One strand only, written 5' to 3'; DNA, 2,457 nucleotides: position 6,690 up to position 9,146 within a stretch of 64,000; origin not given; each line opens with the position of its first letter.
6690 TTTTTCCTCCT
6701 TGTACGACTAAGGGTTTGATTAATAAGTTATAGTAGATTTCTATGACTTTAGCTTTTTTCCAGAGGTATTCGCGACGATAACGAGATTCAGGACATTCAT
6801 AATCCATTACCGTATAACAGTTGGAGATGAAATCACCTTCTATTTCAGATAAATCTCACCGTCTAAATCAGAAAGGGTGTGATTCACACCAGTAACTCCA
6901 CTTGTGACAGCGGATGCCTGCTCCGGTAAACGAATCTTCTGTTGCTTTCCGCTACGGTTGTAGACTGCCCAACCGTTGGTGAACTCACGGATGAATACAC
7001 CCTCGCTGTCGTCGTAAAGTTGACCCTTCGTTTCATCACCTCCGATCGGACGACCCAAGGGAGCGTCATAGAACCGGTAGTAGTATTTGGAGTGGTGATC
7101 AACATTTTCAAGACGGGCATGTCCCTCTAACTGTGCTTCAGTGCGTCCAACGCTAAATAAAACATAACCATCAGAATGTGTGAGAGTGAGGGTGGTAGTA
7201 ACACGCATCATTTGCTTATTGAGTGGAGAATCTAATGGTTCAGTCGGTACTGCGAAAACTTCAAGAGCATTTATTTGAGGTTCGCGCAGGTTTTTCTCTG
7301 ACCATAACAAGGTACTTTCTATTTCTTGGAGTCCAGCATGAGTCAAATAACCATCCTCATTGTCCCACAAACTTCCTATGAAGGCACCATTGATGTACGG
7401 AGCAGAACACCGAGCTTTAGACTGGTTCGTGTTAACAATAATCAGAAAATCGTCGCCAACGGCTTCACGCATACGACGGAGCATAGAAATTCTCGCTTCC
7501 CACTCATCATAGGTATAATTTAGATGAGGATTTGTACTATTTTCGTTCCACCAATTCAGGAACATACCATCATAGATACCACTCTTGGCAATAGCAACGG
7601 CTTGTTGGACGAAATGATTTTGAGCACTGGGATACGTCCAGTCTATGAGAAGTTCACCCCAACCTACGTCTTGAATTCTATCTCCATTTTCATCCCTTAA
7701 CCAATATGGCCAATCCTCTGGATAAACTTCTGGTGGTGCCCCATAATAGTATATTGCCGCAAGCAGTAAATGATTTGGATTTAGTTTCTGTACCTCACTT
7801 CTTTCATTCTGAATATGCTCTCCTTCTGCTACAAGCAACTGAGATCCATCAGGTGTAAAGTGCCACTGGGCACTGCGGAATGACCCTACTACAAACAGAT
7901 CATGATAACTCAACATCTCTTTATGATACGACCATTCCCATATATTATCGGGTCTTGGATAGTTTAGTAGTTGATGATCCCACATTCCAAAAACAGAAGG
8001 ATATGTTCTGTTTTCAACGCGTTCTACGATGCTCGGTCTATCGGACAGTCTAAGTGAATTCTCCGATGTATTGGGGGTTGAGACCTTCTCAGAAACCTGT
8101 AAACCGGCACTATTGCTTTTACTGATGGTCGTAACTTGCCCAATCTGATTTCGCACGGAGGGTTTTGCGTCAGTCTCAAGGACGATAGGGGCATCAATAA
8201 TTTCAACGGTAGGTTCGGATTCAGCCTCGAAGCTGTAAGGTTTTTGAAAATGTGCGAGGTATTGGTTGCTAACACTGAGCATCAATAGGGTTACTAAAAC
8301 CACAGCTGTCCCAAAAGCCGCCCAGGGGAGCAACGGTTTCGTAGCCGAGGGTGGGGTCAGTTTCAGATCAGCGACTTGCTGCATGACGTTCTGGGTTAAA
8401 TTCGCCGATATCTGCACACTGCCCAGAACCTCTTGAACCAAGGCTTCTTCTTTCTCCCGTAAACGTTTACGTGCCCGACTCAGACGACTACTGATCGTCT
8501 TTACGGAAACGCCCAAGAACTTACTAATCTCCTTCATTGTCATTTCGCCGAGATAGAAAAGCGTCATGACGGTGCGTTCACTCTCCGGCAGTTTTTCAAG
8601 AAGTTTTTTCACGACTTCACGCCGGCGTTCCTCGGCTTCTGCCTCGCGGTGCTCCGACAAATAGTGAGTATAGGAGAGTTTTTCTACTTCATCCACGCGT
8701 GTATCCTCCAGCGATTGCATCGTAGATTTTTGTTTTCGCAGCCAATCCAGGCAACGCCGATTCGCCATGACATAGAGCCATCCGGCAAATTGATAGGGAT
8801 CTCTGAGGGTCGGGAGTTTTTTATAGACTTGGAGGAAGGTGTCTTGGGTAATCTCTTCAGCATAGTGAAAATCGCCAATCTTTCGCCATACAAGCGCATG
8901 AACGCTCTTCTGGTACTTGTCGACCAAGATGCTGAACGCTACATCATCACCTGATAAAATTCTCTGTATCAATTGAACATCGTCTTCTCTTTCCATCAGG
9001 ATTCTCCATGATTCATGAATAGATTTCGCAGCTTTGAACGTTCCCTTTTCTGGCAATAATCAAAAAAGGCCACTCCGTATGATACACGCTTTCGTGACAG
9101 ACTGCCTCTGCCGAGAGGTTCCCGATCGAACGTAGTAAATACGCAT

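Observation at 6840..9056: Single-polypeptide ECF sigma factor / TM helix / glycoside-hydrolase-like ectodomain (two copies: 6840..9056 and 21678..24425)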

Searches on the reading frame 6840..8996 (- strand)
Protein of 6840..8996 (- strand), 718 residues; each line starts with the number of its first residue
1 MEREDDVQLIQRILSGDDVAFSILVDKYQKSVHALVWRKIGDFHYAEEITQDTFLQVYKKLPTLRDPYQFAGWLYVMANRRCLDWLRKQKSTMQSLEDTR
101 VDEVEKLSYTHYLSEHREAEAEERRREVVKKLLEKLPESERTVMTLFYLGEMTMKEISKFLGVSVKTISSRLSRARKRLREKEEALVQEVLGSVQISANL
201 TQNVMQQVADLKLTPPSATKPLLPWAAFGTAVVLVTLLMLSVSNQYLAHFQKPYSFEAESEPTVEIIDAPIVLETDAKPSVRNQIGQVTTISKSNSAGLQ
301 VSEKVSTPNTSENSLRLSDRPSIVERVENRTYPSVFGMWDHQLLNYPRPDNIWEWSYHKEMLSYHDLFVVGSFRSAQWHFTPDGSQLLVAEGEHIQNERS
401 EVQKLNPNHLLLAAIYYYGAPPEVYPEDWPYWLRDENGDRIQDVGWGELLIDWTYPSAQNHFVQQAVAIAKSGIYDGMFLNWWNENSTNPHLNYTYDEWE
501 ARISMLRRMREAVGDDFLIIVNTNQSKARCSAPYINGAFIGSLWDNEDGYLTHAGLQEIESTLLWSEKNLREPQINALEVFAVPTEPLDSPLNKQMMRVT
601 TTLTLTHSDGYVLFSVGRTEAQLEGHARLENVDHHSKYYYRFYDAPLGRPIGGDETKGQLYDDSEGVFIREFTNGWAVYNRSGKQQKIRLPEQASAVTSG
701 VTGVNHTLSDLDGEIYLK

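Call 5: search_protein_families(library=pfam, proteins=[window:6840-8996:-], max_evalue=0.01)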
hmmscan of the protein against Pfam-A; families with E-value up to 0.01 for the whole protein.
window:6840-8996:- (718 aa): 7 families
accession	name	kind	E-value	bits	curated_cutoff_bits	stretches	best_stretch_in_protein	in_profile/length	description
PF08281.18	Sigma70_r4_2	-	7.3e-16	58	25.7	1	128-179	3-54/54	Sigma-70, region 4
PF04542.20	Sigma70_r2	-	4.3e-14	52.5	24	1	24-91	1-70/71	Sigma-70 region 2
PF04545.22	Sigma70_r4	-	1.5e-13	50.4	24.1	1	132-181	1-50/50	Sigma-70, region 4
PF14885.12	GHL15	-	3.1e-07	31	27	1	431-676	46-271/271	Hypothetical glycosyl hydrolase family 15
PF07638.17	Sigma70_ECF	-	1.8e-06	28.4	21.1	1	8-183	6-183/185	ECF sigma factor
PF00196.25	GerE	-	0.0024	17.9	23.5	1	138-180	5-46/57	Bacterial regulatory proteins, luxR family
PF04297.20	UPF0122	-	0.0045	17.6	22.7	0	137-206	19-86/101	Putative helix-turn-helix protein, YlxM / p13 like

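Call 8: find_homologous_proteins(query=window:6840-8996:-)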
Query window:6840-8996:- (718 aa): 7588 proteins with E <= 0.001 among 8000 candidates; the best 120 are listed.
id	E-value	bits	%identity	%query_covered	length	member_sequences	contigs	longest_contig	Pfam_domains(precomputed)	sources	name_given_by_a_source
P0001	0.0e+0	1646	100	100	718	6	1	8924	PF07638.18,PF04545.23,PF04542.21,PF08281.19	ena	-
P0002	0.0e+0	1538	94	100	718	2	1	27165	PF07638.18,PF04545.23,PF04542.21,PF08281.19,PF14885.13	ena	-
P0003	0.0e+0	1437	86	100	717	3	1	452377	PF07638.18,PF04545.23,PF04542.21,PF08281.19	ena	-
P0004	5.0e-282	956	87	44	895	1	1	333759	PF07638.18,PF04545.23,PF12799.14,PF04542.21,PF13855.13,PF08281.19,PF14885.13,PF23952.2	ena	-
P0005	1.3e-277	941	81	44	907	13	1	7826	PF04545.23,PF12799.14,PF04542.21,PF13855.13,PF08281.19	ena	-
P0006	3.0e-274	930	80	44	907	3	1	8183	PF04545.23,PF12799.14,PF04542.21,PF13855.13,PF08281.19,PF14885.13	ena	-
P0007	4.2e-272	923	79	44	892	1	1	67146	PF07638.18,PF04545.23,PF12799.14,PF04542.21,PF13855.13,PF08281.19,PF14885.13,PF23952.2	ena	-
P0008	1.2e-268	911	77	44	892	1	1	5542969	PF07638.18,PF04545.23,PF12799.14,PF04542.21,PF13855.13,PF08281.19,PF14885.13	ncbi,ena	-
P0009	1.4e-268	911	76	44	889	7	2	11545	PF14580.13,PF07638.18,PF04545.23,PF12799.14,PF04542.21,PF13855.13,PF08281.19,PF14885.13,PF23952.2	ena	-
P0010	2.6e-268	910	74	44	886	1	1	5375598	PF07638.18,PF04545.23,PF12799.14,PF04542.21,PF13855.13,PF08281.19,PF14885.13,PF23952.2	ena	-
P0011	3.4e-268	910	76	44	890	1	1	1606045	PF07638.18,PF04545.23,PF12799.14,PF04542.21,PF13855.13,PF08281.19,PF14885.13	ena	-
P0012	4.0e-267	906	75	44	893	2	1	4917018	PF04545.23,PF12799.14,PF04542.21,PF13855.13,PF08281.19,PF23952.2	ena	-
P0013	4.4e-267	906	75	44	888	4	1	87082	PF14580.13,PF07638.18,PF04545.23,PF12799.14,PF04542.21,PF13855.13,PF08281.19,PF14885.13,PF23952.2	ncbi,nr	ncbi:hypothetical protein C6500_11185 [Candidatus Poribacteria bacterium]|nr:MAG: hypothetical prote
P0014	1.2e-266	905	74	44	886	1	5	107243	PF07638.18,PF04545.23,PF12799.14,PF04542.21,PF13855.13,PF08281.19,PF14885.13,PF23952.2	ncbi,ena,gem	-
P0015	1.9e-266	904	76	44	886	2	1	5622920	PF07638.18,PF04545.23,PF12799.14,PF04542.21,PF13855.13,PF08281.19,PF14885.13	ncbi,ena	-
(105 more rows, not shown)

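Call 53: search_protein_families(library=ncbifam, proteins=[window:6840-8996:-], max_evalue=0.001)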
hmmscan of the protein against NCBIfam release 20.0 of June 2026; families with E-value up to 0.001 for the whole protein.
window:6840-8996:- (718 aa): 99 families (the best 25 are shown)
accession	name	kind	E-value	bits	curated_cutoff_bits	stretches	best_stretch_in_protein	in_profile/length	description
NF007223.0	PRK09641.1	equivalog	9.2e-31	107.1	209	1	8-182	7-183/187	RNA polymerase sigma factor SigW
TIGR02937.1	sigma70-ECF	superfamily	6.2e-30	104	42.9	1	20-182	2-164/165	sigma-70 family RNA polymerase sigma factor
NF009166.1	PRK12513.1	equivalog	7.5e-30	104.1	206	1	2-183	5-186/193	RNA polymerase sigma factor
NF004113.0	PRK05602.1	equivalog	4e-28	98.5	208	1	2-182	28-200/211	RNA polymerase sigma factor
TIGR02985.1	Sig70_bacteroi1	subfamily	5.1e-28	98.3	126.4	1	20-182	2-161/162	RNA polymerase sigma-70 factor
TIGR02948.1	SigW_bacill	equivalog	2.4e-27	96.2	243.1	1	8-182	7-183/187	RNA polymerase sigma factor SigW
TIGR02939.1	RpoE_Sigma70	equivalog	5e-27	95.1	236.15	1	2-182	3-185/190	RNA polymerase sigma factor RpoE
NF009171.0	PRK12518.1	equivalog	2.5e-25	89.4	208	1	5-181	13-182/191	RNA polymerase sigma factor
TIGR02950.1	SigM_subfam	subfamily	2.5e-24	85.9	147.95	1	25-182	6-157/159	RNA polymerase sigma factor, SigM family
NF008888.0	PRK11922.1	equivalog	5.2e-24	85.2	204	1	2-194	13-207/231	RNA polymerase sigma factor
NF058625.1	sigma_PG0214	equivalog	6.2e-24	84.6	130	1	20-182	5-160/170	GFO_1088 family ECF-type sigma factor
NF007228.0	PRK09646.1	subfamily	9.9e-24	84.1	226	1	3-181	14-188/194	ECF RNA polymerase sigma factor SigK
NF007225.0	PRK09643.1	equivalog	4.6e-23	82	190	1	4-190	12-189/204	RNA polymerase sigma factor SigM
NF009172.0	PRK12519.1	subfamily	1e-22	80.6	222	1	1-184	11-190/194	RNA polymerase sigma factor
TIGR02989.1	Sig-70_gvs1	subfamily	1.3e-22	80.4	124.55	1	20-181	2-156/158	RNA polymerase sigma-70 factor, Rhodopirellula/Verrucomicrobium family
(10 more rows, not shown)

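Call 77: find_encoding_contigs(protein=P0003, flank=10000, max_places=2)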
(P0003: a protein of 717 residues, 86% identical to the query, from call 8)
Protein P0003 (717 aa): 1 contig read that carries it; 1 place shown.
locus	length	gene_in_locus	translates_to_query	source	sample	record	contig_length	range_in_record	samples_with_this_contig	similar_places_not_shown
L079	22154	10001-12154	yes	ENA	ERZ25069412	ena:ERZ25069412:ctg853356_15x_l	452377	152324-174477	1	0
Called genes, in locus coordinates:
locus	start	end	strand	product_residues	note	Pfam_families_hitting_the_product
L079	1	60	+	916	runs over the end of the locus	PF04542:Sigma70_r2, PF07638:Sigma70_ECF (weak), PF04545:Sigma70_r4, PF08281:Sigma70_r4_2, PF13855:LRR_8 (faint), PF12799:LRR_4 (weak)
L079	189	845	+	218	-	-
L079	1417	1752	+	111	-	-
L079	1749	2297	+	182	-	PF00404:Dockerin_1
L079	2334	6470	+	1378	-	PF07635:PSCyt1 (weak), PF23598:LRR_14 (faint), PF23952:LRR_EndoS (faint), PF12799:LRR_4, PF12799:LRR_4, PF00963:Cohesin, PF00404:Dockerin_1, PF13860:FlgD_ig, +2 more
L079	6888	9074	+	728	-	PF13855:LRR_8 (weak), PF00560:LRR_1 (faint), PF12799:LRR_4, PF00404:Dockerin_1 (weak)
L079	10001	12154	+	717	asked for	PF07638:Sigma70_ECF (weak), PF04542:Sigma70_r2, PF04545:Sigma70_r4, PF08281:Sigma70_r4_2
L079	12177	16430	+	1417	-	PF12799:LRR_4 (weak), PF13855:LRR_8 (weak), PF12799:LRR_4 (weak), PF13855:LRR_8, PF12799:LRR_4 (weak), PF00963:Cohesin, PF00404:Dockerin_1, PF13860:FlgD_ig (weak), +2 more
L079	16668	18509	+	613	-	PF00404:Dockerin_1 (faint)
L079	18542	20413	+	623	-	-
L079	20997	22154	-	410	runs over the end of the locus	-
